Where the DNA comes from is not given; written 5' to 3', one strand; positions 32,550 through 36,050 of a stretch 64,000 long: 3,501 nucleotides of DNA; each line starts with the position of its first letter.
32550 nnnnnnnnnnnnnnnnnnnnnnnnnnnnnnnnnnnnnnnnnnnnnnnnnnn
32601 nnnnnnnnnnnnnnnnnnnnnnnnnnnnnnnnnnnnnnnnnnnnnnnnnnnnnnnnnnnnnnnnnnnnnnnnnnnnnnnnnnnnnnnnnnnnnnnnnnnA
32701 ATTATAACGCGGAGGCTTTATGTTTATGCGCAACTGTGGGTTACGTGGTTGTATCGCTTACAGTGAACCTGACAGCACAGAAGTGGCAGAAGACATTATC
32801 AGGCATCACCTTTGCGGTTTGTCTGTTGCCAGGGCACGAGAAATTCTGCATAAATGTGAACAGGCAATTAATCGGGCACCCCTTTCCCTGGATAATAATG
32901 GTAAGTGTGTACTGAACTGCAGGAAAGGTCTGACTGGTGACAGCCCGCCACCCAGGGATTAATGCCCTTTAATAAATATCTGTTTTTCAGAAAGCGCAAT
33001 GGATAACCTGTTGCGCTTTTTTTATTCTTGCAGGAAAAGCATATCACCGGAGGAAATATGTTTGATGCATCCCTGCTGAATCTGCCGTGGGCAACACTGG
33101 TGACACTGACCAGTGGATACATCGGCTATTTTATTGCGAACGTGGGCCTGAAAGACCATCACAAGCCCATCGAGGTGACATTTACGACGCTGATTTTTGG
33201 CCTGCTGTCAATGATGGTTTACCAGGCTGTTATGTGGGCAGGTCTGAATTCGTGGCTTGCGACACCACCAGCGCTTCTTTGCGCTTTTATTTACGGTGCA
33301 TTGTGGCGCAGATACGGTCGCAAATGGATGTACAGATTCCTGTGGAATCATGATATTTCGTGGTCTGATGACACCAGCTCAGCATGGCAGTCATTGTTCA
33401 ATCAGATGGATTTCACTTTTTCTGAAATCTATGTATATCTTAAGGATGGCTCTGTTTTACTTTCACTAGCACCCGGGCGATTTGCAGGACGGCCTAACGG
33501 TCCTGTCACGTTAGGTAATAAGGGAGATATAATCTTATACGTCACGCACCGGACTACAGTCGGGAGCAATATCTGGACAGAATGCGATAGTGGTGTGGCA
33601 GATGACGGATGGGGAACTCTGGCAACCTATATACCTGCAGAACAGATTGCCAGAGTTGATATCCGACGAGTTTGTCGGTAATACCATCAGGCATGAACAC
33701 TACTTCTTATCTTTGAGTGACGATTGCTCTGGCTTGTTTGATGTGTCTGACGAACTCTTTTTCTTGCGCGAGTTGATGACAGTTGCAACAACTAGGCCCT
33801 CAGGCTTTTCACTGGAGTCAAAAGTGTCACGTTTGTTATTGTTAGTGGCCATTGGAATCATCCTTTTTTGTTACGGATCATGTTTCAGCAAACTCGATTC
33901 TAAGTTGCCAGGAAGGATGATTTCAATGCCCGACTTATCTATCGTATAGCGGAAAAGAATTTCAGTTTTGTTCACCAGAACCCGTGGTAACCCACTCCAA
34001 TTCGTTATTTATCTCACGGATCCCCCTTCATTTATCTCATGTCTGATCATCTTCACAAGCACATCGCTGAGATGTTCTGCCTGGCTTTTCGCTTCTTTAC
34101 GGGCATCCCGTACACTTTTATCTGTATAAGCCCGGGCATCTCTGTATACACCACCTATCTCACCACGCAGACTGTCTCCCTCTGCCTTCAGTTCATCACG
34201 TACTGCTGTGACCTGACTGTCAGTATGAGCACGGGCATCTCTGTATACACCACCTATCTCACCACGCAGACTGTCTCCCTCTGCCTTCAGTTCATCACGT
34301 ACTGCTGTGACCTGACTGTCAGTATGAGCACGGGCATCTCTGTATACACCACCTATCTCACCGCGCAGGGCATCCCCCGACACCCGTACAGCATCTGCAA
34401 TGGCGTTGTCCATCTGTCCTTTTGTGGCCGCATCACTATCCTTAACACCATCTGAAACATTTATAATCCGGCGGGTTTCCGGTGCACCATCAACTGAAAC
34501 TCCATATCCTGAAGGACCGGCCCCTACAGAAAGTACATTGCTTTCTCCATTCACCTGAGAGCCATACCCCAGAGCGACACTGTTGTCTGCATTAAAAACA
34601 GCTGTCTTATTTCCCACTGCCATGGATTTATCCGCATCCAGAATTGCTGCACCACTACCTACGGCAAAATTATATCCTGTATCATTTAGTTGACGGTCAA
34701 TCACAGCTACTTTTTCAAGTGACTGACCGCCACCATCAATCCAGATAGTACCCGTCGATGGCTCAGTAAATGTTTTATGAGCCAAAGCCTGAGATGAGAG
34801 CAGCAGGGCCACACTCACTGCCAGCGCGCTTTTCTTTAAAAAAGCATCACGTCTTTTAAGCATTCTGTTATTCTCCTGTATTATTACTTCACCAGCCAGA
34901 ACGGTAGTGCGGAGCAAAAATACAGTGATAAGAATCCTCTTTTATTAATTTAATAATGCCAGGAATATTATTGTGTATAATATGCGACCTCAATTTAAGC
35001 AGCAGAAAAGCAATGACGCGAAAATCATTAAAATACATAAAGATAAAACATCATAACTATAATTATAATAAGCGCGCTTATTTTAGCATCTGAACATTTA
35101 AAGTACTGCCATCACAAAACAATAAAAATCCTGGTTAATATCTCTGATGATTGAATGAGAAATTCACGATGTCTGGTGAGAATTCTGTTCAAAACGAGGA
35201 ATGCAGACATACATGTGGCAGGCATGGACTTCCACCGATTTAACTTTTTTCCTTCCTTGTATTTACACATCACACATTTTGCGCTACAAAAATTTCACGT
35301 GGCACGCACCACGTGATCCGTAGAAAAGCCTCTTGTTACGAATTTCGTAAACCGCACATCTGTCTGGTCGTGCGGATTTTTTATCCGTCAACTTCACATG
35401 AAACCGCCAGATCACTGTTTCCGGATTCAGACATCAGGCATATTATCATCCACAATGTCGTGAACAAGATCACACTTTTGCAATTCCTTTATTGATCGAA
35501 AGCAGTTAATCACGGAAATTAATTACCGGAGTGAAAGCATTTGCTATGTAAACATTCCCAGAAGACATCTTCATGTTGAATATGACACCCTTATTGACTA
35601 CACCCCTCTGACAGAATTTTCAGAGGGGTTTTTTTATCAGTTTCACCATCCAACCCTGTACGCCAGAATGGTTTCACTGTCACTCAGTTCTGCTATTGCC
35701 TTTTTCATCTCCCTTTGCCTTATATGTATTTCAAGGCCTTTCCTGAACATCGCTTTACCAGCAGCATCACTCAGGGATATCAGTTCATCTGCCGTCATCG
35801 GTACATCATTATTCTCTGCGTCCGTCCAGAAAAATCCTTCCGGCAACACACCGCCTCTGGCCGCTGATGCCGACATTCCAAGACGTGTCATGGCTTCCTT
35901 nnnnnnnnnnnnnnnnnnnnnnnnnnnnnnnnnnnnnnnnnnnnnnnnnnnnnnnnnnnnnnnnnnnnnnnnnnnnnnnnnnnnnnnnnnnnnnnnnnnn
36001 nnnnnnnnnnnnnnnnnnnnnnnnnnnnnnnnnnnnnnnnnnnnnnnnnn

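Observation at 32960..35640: Unresolved junction between the Mu-like prophage and the lambdoid prophage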

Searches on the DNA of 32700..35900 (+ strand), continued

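Call 28: search_dna_similar(query=window:32960-34049:+, collection=ecoli_genomes, mode=near, max_rows=30)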
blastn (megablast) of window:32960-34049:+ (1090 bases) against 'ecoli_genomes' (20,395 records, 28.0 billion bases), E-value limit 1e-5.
Records with a match: 272; places in all: 314; records where one place covers at least 80% of the query: 3.
Genomes with a match: 261 of 5426; with a place that covers at least 80% of the query: 3. Places per genome that has any: lowest 1, median 1, highest 3. On chromosomes: 209 places; on plasmids: 105.
Best place of each record, by identity: >=99% 2; 90-95% 7; 80-90% 259; 60-80% 4.
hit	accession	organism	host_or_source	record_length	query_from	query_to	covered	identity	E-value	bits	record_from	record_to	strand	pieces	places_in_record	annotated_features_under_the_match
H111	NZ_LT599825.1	Escherichia coli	-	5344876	1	1090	100%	100.0%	0e+0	2013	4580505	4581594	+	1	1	hypothetical protein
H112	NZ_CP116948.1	Escherichia coli strain CUVET21-PYO5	dog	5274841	1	1090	100%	99.8%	0e+0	2002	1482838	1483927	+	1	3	hypothetical protein | amino acid permease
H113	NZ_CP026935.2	Escherichia coli strain CFS3292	Bos taurus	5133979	32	1090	97%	93.4%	0e+0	1565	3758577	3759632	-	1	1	hypothetical protein | malZ: maltodextrin glucosidase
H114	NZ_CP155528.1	Escherichia coli strain 3-72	Mus musculus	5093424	58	1090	80%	79.0%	1e-106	574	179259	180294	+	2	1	hypothetical protein (x2)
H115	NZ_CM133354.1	Escherichia coli strain DEF10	Mus musculus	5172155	58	1090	80%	79.0%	1e-106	574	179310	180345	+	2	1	hypothetical protein (x2) | xylR: D-xylose utilization transcriptional activator XylR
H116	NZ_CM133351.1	Escherichia coli strain DEF2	Mus musculus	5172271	58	1090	80%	79.0%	1e-106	574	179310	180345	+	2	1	hypothetical protein (x2) | xylR: D-xylose utilization transcriptional activator XylR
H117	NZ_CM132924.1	Escherichia coli strain FEA3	Mus musculus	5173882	58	1090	80%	79.0%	1e-106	574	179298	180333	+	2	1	hypothetical protein (x2) | xylR: D-xylose utilization transcriptional activator XylR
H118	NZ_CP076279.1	Escherichia coli strain SA53-3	Bubalus bubalis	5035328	90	1090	76%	82.4%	7e-100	711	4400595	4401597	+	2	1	hypothetical protein (x2)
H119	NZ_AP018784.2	Escherichia coli strain SK1144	-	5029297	90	1090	53%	88.3%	9e-99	696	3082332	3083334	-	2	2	hypothetical protein (x2) | ATP-binding cassette domain-containing protein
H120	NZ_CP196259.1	Escherichia coli strain AH20J067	Homo sapiens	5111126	90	1090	53%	88.3%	9e-99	696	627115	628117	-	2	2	hypothetical protein (x2) | ATP-binding cassette domain-containing protein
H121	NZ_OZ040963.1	Escherichia coli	-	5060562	90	1090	53%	88.3%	9e-99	696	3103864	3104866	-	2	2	hypothetical protein (x2) | ATP-binding cassette domain-containing protein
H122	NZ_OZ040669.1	Escherichia coli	-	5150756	90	1090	53%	88.3%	9e-99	696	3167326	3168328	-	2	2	hypothetical protein (x2) | ATP-binding cassette domain-containing protein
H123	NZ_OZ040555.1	Escherichia coli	-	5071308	90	1090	53%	88.3%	9e-99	696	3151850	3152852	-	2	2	hypothetical protein (x2) | ATP-binding cassette domain-containing protein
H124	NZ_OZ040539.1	Escherichia coli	-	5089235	90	1090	53%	88.3%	9e-99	696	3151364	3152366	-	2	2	hypothetical protein (x2) | ATP-binding cassette domain-containing protein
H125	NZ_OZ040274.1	Escherichia coli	-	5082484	90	1090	53%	88.3%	9e-99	696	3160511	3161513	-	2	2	hypothetical protein (x2) | ATP-binding cassette domain-containing protein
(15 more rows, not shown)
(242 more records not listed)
